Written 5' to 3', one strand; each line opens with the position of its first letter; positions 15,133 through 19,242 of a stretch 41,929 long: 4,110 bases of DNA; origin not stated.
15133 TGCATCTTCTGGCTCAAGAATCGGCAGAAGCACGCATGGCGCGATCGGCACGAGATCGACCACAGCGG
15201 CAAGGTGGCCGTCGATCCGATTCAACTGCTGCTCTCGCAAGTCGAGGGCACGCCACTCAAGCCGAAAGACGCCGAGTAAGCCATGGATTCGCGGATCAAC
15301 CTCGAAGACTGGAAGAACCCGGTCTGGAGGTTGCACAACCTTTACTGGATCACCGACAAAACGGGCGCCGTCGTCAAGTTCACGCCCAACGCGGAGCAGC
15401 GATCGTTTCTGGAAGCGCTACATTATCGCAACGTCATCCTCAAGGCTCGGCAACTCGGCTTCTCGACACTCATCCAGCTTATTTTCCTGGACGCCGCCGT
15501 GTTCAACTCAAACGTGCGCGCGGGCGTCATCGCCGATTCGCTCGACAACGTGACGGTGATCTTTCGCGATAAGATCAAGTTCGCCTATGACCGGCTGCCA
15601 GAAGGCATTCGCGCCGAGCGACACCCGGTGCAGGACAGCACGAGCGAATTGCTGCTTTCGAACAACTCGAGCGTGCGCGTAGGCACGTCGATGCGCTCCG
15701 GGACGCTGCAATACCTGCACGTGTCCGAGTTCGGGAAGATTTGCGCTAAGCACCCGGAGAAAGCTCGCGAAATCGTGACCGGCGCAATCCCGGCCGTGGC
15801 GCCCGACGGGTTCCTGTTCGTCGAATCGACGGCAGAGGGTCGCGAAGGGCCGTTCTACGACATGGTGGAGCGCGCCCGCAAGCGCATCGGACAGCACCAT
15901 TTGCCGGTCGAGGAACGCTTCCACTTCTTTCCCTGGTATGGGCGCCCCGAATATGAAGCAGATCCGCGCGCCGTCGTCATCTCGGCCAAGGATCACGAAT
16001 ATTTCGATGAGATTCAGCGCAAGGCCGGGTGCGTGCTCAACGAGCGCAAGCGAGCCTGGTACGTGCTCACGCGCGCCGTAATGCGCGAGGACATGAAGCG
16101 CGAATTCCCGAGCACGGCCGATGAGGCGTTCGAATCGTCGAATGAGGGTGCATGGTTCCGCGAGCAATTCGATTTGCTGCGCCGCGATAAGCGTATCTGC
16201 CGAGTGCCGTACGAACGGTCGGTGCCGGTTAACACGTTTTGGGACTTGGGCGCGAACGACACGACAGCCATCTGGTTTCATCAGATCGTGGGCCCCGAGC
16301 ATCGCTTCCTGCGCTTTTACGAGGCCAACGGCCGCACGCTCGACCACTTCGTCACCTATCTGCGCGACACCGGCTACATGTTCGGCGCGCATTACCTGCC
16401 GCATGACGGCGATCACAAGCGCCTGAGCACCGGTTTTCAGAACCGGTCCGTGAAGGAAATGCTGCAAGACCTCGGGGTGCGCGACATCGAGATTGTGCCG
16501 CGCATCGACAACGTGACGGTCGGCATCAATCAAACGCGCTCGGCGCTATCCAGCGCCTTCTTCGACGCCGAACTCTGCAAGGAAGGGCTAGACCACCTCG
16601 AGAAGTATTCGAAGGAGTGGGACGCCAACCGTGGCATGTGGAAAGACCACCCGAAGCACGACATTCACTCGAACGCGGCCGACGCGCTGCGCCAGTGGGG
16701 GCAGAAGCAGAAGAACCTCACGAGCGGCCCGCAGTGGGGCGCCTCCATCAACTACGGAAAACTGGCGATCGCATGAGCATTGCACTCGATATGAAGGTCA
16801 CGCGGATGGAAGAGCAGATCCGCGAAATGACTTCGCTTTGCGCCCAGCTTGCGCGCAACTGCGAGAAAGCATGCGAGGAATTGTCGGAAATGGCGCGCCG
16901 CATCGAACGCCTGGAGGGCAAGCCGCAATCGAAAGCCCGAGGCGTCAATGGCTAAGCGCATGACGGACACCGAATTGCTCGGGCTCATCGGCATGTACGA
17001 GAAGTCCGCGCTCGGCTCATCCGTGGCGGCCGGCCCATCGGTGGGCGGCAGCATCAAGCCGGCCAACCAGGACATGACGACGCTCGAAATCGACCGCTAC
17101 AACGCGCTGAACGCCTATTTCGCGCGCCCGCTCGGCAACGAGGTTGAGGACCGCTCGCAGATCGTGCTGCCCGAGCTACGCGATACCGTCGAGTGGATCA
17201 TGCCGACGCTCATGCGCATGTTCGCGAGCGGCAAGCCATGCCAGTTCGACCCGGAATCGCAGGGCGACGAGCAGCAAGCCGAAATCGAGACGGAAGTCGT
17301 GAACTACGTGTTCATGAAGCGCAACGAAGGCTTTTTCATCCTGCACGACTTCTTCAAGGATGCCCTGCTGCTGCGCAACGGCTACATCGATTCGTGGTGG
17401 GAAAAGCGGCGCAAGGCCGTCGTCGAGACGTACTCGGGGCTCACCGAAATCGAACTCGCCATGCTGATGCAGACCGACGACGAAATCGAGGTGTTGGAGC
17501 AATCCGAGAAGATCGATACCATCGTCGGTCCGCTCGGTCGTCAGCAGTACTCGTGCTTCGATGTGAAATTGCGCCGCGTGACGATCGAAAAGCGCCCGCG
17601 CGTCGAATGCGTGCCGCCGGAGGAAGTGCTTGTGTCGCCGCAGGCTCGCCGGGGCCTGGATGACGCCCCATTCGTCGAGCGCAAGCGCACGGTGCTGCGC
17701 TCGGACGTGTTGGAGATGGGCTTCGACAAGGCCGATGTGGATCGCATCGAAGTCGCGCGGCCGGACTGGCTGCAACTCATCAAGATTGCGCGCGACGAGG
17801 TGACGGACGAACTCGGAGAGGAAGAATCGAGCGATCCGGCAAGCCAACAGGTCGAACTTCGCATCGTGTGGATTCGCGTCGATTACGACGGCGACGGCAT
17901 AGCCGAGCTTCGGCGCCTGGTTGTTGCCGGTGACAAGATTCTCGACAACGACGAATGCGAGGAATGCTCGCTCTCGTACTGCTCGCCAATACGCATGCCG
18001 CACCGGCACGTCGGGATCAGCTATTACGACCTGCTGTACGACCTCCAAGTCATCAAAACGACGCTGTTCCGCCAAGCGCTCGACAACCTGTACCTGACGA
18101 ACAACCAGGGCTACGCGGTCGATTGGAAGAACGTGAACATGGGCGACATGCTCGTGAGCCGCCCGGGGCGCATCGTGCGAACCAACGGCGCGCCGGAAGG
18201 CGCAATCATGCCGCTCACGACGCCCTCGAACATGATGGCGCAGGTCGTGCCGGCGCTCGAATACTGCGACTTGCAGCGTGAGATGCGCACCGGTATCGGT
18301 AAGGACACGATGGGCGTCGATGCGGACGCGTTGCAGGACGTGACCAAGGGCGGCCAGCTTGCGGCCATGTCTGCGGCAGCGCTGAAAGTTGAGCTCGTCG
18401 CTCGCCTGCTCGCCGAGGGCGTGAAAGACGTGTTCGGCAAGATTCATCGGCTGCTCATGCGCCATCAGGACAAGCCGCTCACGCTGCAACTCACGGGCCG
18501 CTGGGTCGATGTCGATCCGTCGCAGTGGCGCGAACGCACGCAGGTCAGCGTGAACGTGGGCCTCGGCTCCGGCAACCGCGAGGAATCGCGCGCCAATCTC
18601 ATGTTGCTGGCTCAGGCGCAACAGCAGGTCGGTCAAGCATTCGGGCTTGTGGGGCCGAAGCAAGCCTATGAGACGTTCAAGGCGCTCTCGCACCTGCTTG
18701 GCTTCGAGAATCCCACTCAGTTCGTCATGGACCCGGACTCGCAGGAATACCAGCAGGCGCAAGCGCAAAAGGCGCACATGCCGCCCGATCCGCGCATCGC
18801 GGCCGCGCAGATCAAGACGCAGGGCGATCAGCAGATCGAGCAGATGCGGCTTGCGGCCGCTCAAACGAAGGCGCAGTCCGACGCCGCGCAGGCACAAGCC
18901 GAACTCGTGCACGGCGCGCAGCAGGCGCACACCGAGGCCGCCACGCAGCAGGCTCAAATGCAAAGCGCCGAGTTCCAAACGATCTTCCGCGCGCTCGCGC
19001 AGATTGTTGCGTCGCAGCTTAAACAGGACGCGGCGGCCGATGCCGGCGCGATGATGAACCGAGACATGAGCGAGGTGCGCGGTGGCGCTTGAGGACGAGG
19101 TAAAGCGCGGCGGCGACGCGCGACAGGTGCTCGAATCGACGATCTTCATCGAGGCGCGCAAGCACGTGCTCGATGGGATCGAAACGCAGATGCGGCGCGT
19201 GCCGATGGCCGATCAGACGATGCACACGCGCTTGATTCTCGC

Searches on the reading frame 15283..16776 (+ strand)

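Call 84: search_protein_families(library=phrogs, max_evalue=0.00001, proteins=[window:15283-16776:+])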
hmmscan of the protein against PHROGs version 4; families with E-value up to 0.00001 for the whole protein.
window:15283-16776:+ (497 aa): 4 families
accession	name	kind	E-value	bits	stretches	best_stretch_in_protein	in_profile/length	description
phrog_26724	-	unknown function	4e-68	229.7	1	8-191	8-190/192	-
phrog_2472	-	unknown function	1.2e-67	229.6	1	183-478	10-310/324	-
phrog_2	-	head and packaging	5.3e-27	95.9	1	11-478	252-596/807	terminase large subunit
phrog_38407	-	unknown function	1e-14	55.3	1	179-287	4-116/370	-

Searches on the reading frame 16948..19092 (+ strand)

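Call 84: search_protein_families(library=phrogs, max_evalue=0.00001, proteins=[window:16948-19092:+])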
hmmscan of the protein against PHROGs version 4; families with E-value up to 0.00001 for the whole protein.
window:16948-19092:+ (714 aa): 1 family
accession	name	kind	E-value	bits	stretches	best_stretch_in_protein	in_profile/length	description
phrog_1216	-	head and packaging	2.4e-133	447.2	1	44-697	32-698/714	portal protein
